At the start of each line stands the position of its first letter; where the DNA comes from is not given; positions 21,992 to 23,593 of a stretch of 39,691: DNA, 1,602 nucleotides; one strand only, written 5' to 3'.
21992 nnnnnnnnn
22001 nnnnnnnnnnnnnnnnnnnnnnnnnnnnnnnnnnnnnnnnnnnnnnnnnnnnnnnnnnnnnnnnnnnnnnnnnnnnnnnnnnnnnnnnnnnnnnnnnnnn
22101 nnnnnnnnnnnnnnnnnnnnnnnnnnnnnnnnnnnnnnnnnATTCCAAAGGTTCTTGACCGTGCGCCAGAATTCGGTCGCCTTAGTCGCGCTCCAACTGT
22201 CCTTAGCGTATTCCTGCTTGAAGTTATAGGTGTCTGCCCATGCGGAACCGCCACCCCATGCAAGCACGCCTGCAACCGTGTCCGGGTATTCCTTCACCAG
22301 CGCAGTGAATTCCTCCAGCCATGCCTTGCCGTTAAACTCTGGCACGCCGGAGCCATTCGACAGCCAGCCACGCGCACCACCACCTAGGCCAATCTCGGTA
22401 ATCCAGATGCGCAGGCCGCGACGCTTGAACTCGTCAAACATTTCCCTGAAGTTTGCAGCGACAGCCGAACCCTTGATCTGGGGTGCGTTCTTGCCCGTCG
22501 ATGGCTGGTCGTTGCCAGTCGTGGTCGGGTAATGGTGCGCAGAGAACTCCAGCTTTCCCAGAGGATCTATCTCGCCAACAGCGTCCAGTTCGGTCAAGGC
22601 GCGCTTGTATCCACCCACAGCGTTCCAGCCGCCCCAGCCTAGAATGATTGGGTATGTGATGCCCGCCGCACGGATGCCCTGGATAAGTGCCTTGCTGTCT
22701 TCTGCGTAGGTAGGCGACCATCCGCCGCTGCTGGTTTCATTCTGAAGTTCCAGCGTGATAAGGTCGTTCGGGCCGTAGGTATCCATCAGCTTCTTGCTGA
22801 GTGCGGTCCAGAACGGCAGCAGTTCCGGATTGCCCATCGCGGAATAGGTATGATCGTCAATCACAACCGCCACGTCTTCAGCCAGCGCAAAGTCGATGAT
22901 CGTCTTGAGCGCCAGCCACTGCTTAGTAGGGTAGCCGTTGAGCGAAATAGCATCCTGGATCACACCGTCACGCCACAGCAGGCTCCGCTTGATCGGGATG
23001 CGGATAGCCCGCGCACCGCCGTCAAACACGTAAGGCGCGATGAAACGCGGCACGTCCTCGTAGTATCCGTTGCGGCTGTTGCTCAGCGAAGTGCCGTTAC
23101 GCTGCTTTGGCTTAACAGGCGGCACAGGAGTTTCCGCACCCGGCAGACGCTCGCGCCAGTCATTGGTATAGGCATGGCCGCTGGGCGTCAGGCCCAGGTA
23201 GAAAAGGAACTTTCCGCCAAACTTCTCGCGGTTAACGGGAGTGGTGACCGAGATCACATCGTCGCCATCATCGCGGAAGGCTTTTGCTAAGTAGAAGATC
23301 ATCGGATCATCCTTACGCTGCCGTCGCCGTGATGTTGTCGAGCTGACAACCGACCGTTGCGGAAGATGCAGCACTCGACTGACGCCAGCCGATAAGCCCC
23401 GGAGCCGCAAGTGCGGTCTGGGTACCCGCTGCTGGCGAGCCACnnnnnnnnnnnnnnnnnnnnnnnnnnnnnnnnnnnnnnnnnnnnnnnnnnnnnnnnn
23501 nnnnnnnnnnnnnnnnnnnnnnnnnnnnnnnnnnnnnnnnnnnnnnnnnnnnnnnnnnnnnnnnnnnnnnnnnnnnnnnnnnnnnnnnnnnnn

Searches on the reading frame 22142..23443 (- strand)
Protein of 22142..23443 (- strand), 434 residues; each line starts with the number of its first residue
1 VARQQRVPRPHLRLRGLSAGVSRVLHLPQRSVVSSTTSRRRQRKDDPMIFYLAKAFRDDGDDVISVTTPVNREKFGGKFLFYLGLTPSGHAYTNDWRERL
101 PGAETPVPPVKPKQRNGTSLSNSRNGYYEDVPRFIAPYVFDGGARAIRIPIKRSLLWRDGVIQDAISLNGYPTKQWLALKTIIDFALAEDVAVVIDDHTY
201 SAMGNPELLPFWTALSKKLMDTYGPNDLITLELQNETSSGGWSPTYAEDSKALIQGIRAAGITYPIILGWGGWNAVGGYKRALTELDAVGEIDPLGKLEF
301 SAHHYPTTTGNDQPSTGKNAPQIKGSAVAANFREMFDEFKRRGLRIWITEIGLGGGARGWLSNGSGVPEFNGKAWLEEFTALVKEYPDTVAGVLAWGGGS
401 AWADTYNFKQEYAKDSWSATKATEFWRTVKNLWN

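Call 15: search_protein_families(library=pfam, proteins=[window:22142-23443:-], max_evalue=0.001)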
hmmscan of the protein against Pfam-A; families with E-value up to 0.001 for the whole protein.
window:22142-23443:- (434 aa): 1 family
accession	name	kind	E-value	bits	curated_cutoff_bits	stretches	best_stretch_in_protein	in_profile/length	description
PF00150.24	Cellulase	-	2.4e-16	60.5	23.5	1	141-354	32-239/272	Cellulase (glycosyl hydrolase family 5)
